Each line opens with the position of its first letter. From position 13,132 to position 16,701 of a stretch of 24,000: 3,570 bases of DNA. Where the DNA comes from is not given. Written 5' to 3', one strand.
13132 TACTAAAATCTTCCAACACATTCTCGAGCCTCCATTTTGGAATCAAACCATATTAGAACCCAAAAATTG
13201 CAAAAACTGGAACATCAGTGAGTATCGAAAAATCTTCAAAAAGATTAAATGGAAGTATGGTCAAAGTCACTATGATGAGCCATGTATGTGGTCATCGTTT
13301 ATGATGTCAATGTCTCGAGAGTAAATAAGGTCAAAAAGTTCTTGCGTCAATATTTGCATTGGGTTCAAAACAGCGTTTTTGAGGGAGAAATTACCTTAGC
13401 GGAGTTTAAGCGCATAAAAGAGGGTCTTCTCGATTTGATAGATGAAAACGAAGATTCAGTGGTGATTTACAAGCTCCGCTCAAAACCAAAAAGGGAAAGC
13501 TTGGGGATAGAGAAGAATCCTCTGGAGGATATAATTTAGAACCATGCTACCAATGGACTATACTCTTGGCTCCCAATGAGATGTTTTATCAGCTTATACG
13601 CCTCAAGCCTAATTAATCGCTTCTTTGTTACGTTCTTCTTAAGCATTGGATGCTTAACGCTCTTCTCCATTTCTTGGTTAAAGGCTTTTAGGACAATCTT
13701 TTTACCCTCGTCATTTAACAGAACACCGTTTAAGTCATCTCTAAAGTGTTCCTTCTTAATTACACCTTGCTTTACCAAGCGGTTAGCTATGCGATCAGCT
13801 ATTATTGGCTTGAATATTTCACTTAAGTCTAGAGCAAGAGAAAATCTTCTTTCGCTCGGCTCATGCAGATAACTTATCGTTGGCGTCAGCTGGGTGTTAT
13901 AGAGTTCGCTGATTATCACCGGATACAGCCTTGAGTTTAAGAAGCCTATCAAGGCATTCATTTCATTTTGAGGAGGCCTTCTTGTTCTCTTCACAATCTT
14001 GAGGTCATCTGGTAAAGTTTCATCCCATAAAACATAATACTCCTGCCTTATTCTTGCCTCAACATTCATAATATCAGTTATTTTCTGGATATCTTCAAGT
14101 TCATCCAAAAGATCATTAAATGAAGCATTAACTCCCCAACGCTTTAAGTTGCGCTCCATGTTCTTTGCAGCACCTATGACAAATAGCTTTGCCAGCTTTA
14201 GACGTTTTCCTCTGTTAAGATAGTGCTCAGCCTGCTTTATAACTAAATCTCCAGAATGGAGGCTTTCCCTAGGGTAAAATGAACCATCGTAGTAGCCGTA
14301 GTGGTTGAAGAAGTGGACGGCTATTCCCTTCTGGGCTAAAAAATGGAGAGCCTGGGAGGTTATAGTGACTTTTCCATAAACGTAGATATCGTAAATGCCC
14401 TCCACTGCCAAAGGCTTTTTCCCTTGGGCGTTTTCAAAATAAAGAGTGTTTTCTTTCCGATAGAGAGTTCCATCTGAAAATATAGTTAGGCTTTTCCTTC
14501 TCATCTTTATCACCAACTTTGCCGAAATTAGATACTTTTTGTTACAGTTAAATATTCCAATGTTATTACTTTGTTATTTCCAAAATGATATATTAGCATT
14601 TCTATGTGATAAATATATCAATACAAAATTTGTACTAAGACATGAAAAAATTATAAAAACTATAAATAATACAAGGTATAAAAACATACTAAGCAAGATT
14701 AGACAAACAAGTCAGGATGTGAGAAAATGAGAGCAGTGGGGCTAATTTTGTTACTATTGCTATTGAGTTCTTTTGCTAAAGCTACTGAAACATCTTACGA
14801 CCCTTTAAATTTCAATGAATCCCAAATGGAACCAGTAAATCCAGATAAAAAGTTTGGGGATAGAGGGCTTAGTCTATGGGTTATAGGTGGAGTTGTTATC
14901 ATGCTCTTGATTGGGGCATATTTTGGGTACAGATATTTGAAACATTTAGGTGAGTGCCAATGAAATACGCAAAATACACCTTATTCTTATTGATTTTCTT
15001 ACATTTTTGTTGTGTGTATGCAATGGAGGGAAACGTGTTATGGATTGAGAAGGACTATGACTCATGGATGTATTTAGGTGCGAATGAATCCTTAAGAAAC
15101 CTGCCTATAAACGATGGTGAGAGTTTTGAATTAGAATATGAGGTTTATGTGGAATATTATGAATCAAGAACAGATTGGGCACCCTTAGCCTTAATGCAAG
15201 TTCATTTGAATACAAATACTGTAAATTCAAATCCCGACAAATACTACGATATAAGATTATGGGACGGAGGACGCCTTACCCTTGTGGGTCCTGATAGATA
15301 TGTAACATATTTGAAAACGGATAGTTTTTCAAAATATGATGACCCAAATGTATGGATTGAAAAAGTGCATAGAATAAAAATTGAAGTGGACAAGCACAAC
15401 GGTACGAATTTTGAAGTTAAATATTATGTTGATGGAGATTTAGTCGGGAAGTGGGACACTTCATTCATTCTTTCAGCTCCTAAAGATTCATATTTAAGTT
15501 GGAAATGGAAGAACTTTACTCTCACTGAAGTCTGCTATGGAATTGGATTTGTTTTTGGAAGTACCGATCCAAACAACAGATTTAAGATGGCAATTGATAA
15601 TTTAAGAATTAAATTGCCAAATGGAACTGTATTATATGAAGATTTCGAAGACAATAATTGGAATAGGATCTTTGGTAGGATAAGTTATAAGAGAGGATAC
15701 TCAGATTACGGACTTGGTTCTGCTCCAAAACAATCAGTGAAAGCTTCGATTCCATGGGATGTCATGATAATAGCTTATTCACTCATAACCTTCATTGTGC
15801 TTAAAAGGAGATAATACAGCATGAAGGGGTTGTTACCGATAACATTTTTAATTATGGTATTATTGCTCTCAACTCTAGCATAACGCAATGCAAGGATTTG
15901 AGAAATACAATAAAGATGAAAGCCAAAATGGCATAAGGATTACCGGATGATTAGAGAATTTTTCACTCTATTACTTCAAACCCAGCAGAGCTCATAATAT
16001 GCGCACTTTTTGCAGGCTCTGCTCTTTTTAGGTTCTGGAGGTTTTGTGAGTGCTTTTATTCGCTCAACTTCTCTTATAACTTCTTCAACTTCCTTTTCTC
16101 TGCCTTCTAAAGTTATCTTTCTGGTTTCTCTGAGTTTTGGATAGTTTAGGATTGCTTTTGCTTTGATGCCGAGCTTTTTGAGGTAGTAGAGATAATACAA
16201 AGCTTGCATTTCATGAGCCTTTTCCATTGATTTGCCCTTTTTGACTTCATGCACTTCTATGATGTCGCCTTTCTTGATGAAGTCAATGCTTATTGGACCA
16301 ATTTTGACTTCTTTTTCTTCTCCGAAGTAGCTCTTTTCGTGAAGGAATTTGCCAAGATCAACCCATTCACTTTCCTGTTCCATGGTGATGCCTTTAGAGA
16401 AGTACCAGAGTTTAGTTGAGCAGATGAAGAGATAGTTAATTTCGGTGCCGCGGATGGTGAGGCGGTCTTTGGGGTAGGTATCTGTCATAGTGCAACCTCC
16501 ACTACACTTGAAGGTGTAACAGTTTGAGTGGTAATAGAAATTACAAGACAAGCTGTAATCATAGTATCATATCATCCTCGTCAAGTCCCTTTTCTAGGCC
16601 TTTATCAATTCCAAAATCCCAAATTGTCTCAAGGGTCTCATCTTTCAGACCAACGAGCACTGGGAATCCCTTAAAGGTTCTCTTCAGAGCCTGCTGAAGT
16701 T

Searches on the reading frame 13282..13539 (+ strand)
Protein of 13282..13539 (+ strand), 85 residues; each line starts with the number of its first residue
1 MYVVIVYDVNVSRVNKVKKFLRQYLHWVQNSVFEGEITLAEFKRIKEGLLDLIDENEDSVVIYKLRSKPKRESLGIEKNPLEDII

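Call 26: search_protein_families(library=pfam, proteins=[window:13282-13539:+], max_evalue=0.01)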
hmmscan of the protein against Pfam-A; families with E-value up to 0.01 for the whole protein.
window:13282-13539:+ (85 aa): 2 families
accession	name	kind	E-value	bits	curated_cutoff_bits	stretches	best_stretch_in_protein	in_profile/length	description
PF09827.14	CRISPR_Cas2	-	4.3e-24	84.9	23.8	1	1-70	1-71/74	CRISPR associated protein Cas2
PF05120.17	GvpG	-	0.0061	17.1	30.6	1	21-55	33-67/67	Gas vesicle protein G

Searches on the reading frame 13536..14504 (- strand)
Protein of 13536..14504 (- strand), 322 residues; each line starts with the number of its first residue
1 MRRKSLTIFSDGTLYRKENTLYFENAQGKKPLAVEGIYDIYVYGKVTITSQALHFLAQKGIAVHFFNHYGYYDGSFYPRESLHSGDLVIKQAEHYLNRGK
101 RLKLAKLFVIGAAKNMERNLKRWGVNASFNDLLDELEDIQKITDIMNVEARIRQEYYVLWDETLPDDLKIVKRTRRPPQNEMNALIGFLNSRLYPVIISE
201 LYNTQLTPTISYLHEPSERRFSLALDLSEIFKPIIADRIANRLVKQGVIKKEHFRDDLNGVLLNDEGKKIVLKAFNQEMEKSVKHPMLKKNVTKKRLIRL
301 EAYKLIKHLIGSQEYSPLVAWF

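Call 9: find_encoding_contigs(protein=window:13536-14504:-, flank=10000, max_places=10)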
Protein window:13536-14504:- (322 aa): 6 contigs read that carry it; 2 places shown.
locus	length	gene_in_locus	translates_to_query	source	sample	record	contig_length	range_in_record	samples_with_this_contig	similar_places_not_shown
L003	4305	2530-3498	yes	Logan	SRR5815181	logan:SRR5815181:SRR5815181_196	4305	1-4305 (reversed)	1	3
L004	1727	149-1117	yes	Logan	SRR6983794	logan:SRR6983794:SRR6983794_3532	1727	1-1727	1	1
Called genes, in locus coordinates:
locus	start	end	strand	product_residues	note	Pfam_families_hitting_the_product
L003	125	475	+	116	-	-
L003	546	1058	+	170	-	PF01930:Cas_Cas4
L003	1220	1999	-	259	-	-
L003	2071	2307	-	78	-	-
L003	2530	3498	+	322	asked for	PF01867:Cas_Cas1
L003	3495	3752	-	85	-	PF09827:CRISPR_Cas2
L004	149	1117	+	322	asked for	PF01867:Cas_Cas1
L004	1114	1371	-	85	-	PF09827:CRISPR_Cas2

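Call 26: search_protein_families(library=pfam, proteins=[window:13536-14504:-], max_evalue=0.01)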
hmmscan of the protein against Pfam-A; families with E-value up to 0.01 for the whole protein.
window:13536-14504:- (322 aa): 1 family
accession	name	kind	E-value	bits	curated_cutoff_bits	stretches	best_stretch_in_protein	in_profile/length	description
PF01867.21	Cas_Cas1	-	7.6e-82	275.1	22.3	1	6-276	1-282/283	CRISPR associated protein Cas1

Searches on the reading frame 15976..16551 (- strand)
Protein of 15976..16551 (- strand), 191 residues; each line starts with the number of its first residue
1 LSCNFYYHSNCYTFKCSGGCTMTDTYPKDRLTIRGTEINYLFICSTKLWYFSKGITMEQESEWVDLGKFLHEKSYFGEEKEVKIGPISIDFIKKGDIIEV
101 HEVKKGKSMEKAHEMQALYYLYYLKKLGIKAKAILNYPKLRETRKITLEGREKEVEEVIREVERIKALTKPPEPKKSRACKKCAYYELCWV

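Call 26: search_protein_families(library=pfam, proteins=[window:15976-16551:-], max_evalue=0.01)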
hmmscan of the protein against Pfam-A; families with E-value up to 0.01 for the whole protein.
window:15976-16551:- (191 aa): 2 families
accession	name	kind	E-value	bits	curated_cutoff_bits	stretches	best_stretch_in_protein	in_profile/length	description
PF01930.23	Cas_Cas4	-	5.7e-58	196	22.7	1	35-190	2-159/160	Domain of unknown function DUF83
PF12705.13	PDDEXK_1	-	0.00014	22.4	22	1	89-189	128-246/247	PD-(D/E)XK nuclease superfamily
